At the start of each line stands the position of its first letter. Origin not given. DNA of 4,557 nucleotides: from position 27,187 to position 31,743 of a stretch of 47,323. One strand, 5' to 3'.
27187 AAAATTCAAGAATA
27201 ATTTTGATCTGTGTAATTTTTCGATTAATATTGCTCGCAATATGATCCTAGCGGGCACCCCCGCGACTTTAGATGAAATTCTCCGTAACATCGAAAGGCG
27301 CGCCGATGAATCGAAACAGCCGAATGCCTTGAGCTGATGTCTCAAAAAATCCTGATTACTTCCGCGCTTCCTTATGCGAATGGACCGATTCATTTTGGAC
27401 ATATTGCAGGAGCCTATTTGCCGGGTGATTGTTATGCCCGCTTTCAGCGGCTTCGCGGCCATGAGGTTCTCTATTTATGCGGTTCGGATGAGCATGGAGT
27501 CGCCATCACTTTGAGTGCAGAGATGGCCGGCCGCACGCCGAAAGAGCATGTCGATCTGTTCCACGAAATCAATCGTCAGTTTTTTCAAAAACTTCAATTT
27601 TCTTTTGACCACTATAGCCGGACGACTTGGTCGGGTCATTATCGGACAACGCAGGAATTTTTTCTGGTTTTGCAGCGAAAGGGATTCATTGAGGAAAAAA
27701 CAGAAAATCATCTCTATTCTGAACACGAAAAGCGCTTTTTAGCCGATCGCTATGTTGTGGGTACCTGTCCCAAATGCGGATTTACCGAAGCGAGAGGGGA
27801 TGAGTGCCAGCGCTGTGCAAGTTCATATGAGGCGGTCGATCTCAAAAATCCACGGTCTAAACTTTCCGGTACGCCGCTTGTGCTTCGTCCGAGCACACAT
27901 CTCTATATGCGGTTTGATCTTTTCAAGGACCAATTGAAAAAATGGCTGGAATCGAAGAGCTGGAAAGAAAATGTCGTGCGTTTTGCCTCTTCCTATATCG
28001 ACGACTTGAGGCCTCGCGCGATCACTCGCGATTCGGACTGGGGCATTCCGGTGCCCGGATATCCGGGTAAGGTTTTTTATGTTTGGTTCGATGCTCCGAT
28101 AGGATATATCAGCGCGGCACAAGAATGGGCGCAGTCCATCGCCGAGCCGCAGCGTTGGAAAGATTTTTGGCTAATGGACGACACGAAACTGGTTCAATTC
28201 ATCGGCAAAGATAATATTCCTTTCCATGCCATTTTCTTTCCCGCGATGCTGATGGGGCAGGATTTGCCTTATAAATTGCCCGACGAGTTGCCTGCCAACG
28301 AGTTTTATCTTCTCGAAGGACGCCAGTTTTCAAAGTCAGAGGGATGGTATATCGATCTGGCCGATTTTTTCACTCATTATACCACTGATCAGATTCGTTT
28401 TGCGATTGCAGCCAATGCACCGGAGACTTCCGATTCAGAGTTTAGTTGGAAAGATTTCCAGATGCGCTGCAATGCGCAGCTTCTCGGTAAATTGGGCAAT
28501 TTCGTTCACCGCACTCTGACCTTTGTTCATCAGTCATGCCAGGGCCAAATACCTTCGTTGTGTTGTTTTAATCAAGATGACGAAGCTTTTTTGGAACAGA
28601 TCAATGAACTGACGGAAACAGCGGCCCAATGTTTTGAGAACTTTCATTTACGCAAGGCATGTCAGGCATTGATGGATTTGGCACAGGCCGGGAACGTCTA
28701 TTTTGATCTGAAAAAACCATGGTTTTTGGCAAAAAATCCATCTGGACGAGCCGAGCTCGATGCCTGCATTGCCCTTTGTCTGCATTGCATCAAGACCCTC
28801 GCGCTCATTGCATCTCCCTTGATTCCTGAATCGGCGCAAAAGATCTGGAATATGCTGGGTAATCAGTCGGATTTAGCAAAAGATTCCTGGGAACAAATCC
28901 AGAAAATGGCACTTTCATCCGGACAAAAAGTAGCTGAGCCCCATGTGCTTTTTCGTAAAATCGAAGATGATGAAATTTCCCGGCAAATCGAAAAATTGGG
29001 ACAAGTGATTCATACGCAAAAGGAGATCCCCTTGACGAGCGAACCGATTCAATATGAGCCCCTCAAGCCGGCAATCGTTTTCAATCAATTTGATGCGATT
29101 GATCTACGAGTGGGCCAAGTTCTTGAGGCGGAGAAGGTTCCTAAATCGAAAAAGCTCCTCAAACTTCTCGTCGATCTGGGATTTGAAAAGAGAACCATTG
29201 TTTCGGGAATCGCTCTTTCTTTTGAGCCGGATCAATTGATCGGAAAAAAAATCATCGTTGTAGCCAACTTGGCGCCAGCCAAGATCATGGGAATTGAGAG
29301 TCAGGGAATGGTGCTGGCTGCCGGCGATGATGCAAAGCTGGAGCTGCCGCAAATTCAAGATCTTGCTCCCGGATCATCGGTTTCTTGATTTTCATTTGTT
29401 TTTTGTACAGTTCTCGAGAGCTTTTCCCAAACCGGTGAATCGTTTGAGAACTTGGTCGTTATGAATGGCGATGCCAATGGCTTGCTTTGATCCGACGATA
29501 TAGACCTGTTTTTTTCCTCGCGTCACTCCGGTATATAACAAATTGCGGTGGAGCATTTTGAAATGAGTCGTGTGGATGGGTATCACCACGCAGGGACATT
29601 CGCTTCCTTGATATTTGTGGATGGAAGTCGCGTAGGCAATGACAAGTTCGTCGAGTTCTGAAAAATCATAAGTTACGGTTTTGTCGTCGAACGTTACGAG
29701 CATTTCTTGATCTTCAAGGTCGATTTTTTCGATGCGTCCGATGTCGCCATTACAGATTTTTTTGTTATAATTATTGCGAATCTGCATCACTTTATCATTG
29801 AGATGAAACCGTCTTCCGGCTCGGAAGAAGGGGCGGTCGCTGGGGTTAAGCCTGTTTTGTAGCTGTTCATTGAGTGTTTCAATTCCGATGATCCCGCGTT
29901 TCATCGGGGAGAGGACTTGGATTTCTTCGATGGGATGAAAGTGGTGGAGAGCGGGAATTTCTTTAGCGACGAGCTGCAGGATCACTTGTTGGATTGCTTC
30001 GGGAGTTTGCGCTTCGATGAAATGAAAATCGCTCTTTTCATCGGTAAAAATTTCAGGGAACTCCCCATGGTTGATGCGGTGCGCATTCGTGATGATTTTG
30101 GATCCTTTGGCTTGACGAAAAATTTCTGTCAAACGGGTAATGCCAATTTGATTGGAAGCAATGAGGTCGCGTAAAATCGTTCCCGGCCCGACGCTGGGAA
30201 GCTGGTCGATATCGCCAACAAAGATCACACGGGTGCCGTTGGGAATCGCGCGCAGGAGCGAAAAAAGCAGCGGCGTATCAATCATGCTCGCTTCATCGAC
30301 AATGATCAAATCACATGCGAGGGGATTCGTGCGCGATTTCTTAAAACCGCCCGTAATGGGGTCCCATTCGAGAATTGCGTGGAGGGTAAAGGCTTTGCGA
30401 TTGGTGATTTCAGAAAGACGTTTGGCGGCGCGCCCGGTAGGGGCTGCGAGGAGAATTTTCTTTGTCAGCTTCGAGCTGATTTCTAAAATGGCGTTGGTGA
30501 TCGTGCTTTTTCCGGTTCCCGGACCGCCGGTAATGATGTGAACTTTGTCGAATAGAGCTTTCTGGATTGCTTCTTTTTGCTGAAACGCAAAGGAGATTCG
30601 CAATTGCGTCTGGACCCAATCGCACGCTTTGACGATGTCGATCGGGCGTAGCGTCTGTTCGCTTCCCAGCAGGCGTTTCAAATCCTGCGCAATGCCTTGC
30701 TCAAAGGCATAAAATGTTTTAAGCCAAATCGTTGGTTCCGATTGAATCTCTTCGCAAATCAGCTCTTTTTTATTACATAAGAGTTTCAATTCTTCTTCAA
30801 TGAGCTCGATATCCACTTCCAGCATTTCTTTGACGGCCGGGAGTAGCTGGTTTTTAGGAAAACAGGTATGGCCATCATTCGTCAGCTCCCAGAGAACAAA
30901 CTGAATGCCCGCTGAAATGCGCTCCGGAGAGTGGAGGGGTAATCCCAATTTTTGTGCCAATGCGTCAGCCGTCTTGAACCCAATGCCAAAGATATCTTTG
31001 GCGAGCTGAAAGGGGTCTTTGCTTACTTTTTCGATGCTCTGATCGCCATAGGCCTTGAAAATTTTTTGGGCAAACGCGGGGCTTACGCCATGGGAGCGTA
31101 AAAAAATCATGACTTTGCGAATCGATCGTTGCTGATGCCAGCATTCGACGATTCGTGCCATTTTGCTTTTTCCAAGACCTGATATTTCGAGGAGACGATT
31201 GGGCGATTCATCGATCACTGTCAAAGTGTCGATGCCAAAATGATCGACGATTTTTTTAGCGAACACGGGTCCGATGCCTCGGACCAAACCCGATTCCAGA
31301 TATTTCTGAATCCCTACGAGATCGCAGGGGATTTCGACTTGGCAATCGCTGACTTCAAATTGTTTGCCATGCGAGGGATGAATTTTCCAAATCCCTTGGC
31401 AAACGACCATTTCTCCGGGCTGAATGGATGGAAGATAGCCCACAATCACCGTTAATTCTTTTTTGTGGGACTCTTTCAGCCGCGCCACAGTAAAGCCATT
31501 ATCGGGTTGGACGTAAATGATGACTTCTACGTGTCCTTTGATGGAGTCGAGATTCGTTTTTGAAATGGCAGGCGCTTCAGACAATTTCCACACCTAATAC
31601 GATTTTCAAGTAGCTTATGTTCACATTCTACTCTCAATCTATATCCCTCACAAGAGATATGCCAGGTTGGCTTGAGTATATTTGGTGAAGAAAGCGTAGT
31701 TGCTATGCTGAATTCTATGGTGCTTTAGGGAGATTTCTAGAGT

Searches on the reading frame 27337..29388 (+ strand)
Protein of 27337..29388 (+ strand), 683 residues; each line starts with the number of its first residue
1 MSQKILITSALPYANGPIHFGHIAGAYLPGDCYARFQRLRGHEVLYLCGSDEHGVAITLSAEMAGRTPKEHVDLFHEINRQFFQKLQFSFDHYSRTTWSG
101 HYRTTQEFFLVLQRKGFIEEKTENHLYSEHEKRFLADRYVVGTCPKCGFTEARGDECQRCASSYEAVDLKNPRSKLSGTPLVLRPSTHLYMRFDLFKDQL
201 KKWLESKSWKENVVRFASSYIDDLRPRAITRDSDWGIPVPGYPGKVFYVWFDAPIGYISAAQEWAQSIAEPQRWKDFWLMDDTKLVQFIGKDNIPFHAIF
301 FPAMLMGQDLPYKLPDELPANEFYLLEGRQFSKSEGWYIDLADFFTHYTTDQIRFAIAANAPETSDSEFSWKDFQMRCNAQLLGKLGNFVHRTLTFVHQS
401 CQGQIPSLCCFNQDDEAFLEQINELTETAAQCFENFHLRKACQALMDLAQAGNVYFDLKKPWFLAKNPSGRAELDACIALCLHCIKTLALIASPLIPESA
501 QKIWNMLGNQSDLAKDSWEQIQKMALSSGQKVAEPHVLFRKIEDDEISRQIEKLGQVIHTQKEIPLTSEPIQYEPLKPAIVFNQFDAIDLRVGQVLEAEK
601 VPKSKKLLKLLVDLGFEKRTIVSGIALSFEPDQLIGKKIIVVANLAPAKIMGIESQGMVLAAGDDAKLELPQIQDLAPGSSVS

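Call 30: search_protein_families(library=pfam, proteins=[window:27337-29388:+], max_evalue=0.01)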
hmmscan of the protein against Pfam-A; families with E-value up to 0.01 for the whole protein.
window:27337-29388:+ (683 aa): 6 families
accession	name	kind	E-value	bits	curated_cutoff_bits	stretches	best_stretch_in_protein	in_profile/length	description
PF09334.17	tRNA-synt_1g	-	1.2e-143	479.1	20.1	1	5-394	1-391/391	tRNA synthetases class I (M)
PF01588.26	tRNA_bind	-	1e-26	93.3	27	1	590-673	1-87/96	Putative tRNA binding domain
PF19303.5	Anticodon_3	-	3e-20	73.1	23.5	1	408-552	4-145/152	Anticodon binding domain of methionyl tRNA ligase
PF00133.28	tRNA-synt_1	-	2.2e-16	60.1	22.7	1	7-245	27-249/414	tRNA synthetases class I (I, L, M and V)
PF08264.19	Anticodon_1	-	3e-15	56.8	25.1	1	415-542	1-116/148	Anticodon-binding domain of tRNA ligase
PF05746.21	DALR_1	-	0.0078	16.7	22.3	0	412-487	31-101/117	DALR anticodon binding domain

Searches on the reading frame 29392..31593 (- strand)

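Call 30: search_protein_families(library=pfam, proteins=[window:29392-31593:-], max_evalue=0.01)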
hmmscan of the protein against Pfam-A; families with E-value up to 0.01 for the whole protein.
window:29392-31593:- (733 aa): 17 families
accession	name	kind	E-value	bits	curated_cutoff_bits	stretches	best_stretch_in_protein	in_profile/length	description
PF13245.12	AAA_19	-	1.9e-44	151.5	25.1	1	339-470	1-134/134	AAA domain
PF13604.12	AAA_30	-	2.5e-40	138.7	27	1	338-516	5-177/191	AAA domain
PF14490.11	HHH_RecD2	-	6e-38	129.1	27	1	155-244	2-92/92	ATP-dependent RecD2 DNA helicase HHH domain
PF23139.1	OB_YrrC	-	2.4e-22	79.1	27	1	17-89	3-76/76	ATP-dependent DNA helicase YrrC, OB-fold domain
PF18335.7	SH3_13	-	1.5e-20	73.2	41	1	574-635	1-65/65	ATP-dependent RecD-like DNA helicase SH3 domain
PF13538.12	UvrD_C_2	-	1.6e-18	66.7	27.4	1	653-700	2-52/52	UvrD-like helicase C-terminal domain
PF13086.12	AAA_11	-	8.8e-10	39.2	27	2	338-390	5-65/257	AAA domain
PF14520.12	HHH_5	-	7.1e-09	36.5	27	1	104-152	7-55/57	Helix-hairpin-helix domain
PF01443.25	Viral_helicase1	-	1.4e-08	35.3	21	1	353-468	2-100/228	Viral superfamily 1 RNA helicase core domain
PF05127.21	NAT10_TcmA_helicase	-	4.3e-07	30.4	22.7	1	353-451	1-114/176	RNA cytidine acetyltransferase NAT10/TcmA, helicase domain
PF13401.12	AAA_22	-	2.9e-06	28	27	1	352-461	8-123/130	AAA domain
PF02562.22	PhoH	-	7.1e-05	22.8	27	0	337-394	7-66/205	PhoH-like protein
PF03193.22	RsgA_GTPase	-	0.00012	22.4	30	1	338-397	95-154/174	RsgA GTPase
PF05970.20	PIF1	-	0.00021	21.4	25.9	1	350-496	23-191/223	PIF1-like helicase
PF09848.15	SLFN-g3_helicase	-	0.0012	18.6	24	1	350-438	2-91/354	Schlafen group 3, DNA/RNA helicase domain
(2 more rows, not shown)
